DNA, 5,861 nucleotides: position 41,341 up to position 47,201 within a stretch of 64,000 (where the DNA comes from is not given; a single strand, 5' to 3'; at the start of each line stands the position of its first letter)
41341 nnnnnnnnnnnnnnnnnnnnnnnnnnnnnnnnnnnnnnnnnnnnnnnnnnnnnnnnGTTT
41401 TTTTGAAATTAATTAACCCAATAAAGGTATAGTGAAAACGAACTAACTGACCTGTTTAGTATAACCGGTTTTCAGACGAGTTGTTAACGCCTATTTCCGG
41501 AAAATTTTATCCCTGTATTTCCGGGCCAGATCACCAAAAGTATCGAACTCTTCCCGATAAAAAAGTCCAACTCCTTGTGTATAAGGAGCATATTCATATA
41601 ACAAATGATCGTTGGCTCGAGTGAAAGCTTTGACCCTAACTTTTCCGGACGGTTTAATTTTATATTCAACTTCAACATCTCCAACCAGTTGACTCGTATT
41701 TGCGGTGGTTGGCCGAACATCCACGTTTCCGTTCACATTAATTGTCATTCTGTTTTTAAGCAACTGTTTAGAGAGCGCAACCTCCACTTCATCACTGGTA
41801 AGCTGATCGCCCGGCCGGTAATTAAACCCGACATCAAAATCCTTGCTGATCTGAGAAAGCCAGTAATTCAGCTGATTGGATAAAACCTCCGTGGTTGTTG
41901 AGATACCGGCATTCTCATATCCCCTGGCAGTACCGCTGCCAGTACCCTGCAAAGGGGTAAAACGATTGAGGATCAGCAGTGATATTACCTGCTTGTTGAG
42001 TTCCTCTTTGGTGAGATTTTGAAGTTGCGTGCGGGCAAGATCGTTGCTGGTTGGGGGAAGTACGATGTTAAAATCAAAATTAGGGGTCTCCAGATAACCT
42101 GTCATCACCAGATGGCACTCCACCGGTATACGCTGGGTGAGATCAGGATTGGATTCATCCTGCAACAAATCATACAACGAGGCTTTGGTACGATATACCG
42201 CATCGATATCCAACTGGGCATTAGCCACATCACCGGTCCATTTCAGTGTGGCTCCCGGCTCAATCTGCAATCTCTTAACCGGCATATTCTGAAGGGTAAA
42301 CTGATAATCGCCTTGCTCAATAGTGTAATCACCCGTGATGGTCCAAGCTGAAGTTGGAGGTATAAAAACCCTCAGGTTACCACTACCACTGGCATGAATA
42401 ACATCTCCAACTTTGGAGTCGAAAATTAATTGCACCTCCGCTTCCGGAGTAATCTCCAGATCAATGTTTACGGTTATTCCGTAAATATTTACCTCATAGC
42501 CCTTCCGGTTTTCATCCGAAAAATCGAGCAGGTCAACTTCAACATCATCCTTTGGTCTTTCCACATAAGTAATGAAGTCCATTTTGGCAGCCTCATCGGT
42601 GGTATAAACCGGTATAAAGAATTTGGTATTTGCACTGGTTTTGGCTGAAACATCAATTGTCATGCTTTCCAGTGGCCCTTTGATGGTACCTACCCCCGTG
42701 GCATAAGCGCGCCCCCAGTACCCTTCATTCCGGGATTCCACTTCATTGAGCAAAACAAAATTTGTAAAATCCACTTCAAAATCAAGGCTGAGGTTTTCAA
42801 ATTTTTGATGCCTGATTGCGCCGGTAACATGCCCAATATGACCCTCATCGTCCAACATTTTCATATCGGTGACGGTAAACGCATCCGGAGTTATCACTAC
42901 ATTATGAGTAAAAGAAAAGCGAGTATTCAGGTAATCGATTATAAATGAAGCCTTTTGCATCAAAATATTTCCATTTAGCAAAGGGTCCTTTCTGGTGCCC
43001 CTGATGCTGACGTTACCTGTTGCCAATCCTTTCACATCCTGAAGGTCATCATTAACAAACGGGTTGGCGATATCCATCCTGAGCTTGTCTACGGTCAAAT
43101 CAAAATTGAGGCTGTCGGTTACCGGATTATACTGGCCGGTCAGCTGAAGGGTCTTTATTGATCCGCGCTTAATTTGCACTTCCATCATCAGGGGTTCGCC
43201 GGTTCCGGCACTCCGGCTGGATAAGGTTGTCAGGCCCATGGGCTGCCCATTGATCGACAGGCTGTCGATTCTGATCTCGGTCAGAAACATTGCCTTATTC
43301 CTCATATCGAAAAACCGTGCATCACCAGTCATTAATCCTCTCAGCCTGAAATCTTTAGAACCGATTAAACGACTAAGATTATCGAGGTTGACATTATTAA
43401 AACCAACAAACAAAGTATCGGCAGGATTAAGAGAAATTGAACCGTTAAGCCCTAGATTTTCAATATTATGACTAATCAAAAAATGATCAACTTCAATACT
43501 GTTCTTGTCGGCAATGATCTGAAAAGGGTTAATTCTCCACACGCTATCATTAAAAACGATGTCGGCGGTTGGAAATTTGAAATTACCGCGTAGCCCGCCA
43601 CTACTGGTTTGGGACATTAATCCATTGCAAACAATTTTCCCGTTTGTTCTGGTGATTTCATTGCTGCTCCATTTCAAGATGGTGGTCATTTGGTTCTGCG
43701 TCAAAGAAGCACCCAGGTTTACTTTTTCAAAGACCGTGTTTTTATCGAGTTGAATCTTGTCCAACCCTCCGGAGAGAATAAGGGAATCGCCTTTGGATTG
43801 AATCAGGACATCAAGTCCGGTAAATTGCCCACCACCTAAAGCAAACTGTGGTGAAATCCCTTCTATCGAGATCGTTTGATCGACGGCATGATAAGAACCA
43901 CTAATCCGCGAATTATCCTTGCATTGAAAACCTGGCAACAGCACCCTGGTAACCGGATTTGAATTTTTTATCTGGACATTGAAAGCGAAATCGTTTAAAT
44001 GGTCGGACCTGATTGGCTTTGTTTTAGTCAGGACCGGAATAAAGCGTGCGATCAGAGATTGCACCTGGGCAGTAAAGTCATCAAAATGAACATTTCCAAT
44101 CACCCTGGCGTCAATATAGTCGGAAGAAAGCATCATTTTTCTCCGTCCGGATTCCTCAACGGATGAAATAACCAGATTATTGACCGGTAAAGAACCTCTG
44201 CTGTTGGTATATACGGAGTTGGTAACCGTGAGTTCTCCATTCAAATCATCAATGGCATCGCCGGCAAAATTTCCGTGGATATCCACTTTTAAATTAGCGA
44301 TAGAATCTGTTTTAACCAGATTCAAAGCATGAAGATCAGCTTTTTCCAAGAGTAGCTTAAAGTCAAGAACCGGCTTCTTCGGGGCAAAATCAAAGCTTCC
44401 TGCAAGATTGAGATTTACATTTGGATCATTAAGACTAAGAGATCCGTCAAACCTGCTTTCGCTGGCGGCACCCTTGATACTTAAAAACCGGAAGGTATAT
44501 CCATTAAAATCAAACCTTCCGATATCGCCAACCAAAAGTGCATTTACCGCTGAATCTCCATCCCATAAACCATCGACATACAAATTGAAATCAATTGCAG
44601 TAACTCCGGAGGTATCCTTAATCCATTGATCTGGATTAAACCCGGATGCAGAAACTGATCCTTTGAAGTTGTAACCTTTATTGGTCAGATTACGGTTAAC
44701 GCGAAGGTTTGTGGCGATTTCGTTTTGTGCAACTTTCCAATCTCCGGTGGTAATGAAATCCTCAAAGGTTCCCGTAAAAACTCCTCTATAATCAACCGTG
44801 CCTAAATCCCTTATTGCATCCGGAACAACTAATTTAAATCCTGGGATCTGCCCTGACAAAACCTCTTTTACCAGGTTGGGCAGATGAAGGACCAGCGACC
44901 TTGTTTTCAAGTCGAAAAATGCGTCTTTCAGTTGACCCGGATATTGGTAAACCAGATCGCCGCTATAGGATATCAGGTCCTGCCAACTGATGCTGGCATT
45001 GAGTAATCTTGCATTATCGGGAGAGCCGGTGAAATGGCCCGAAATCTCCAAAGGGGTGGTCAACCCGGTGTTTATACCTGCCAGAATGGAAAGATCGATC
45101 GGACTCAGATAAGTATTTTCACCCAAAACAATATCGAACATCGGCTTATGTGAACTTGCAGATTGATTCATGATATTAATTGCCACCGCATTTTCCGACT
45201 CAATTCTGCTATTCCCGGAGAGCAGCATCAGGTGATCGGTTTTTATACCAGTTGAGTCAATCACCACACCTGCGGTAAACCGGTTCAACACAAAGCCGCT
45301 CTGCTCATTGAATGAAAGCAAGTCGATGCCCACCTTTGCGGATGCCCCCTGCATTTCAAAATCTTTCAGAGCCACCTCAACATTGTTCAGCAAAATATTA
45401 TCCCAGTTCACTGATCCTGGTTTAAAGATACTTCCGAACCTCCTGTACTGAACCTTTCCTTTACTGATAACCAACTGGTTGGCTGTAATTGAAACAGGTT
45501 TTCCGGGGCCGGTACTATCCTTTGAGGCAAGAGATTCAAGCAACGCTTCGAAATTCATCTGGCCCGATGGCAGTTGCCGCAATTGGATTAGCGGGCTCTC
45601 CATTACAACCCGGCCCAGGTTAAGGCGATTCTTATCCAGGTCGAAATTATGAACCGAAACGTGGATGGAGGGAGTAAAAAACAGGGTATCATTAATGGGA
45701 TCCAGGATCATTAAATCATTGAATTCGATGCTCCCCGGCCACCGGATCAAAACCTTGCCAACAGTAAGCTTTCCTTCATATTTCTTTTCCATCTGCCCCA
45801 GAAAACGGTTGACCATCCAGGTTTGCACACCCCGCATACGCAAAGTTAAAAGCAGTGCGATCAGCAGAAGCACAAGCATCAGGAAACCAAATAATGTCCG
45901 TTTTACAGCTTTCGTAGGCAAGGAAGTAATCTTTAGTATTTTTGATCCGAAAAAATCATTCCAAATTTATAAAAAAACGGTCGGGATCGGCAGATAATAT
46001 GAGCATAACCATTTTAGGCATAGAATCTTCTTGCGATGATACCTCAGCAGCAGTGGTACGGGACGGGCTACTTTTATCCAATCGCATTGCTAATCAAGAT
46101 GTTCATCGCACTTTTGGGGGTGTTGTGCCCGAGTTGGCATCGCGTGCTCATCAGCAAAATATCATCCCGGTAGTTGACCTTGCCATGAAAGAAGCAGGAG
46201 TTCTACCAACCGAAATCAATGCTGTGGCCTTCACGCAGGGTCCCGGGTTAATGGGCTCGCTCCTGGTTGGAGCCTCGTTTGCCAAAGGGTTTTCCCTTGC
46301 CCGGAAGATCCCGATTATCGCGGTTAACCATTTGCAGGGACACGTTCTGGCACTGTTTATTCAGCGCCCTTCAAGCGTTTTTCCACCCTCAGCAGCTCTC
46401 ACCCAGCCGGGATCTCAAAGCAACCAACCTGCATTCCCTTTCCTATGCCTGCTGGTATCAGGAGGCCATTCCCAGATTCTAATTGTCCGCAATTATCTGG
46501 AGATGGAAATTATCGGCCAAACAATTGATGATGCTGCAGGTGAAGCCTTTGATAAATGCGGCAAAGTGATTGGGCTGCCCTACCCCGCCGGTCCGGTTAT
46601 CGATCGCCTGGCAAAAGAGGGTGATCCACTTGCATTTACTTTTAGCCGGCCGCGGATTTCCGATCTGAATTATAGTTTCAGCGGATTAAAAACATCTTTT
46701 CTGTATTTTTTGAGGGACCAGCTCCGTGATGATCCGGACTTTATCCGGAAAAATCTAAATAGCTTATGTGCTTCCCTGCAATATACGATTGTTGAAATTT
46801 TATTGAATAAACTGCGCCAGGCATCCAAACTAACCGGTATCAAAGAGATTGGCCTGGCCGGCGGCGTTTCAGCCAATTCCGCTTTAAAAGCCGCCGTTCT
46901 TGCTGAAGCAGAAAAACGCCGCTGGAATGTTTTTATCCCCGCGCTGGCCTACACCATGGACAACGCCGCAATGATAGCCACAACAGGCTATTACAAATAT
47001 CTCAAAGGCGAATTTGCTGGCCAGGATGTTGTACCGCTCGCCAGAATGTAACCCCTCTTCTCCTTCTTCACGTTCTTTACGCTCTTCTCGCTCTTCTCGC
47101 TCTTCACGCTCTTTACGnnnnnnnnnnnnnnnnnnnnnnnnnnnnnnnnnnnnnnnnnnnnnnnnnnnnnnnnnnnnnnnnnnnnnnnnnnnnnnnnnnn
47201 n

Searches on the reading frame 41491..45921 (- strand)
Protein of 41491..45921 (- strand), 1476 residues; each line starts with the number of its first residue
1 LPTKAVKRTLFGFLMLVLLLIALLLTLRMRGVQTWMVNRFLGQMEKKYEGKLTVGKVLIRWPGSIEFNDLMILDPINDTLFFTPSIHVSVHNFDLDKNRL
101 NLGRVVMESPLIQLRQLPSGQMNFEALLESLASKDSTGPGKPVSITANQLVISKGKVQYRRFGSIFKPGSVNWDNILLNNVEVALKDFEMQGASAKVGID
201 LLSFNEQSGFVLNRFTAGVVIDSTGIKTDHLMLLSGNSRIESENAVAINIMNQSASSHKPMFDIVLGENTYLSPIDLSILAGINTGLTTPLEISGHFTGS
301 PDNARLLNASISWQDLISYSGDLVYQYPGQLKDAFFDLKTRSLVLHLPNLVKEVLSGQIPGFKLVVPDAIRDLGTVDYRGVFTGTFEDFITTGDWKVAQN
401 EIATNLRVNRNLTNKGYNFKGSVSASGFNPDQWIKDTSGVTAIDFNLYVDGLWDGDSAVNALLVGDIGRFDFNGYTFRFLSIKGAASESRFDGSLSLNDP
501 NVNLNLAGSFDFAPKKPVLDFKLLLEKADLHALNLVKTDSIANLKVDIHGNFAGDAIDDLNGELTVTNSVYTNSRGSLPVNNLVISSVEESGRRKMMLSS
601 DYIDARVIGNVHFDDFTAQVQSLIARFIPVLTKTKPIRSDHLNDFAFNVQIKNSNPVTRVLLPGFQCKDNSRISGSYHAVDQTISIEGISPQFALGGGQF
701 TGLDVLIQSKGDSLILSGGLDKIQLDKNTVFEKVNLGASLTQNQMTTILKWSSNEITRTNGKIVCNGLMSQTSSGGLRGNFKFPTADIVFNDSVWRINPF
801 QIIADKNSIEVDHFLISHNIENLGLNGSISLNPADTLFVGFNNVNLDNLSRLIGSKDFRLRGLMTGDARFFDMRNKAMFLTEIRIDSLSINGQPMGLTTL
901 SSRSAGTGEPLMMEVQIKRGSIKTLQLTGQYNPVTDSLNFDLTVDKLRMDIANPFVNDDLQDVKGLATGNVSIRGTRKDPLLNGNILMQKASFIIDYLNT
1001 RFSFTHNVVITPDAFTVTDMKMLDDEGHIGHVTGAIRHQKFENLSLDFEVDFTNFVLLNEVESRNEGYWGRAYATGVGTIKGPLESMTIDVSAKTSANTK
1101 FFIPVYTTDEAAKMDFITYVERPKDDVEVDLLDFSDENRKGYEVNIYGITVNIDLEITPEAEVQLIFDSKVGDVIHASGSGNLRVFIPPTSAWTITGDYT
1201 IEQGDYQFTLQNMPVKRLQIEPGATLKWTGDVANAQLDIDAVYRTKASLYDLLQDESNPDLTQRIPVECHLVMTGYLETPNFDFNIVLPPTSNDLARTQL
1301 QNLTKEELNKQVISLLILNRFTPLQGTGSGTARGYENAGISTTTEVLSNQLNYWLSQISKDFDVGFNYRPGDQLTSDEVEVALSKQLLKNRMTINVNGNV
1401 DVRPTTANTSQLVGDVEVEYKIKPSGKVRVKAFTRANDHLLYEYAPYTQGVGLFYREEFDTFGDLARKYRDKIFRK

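Call 41: search_protein_families(library=pfam, proteins=[window:41491-45921:-], max_evalue=0.00001)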
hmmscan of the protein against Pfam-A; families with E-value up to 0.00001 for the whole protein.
window:41491-45921:- (1476 aa): 2 families
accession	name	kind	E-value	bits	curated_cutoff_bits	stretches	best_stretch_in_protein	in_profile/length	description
PF04357.19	TamB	-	1.8e-56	192.5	22.4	1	1023-1459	6-381/381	TamB, inner membrane protein subunit of TAM complex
PF05359.17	DUF748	-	1.6e-10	40.1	50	1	5-160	13-167/1037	Domain of Unknown Function (DUF748)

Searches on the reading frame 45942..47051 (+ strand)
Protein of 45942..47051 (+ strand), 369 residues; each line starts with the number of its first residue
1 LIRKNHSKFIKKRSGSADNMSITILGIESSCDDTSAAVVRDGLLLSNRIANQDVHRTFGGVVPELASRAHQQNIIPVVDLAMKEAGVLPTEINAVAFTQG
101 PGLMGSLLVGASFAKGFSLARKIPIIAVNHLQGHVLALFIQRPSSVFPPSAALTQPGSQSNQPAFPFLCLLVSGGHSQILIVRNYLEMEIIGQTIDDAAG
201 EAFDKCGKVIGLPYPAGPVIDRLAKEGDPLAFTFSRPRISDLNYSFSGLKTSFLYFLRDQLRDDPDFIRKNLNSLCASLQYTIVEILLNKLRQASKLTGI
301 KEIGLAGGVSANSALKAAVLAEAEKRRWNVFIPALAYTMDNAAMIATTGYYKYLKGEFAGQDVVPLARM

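Call 41: search_protein_families(library=pfam, proteins=[window:45942-47051:+], max_evalue=0.00001)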
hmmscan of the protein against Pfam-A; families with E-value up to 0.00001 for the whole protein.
window:45942-47051:+ (369 aa): 1 family
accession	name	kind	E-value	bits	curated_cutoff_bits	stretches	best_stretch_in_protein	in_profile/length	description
PF00814.31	TsaD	-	7.2e-88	295.1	24.8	2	159-346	100-263/264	tRNA N6-adenosine threonylcarbamoyltransferase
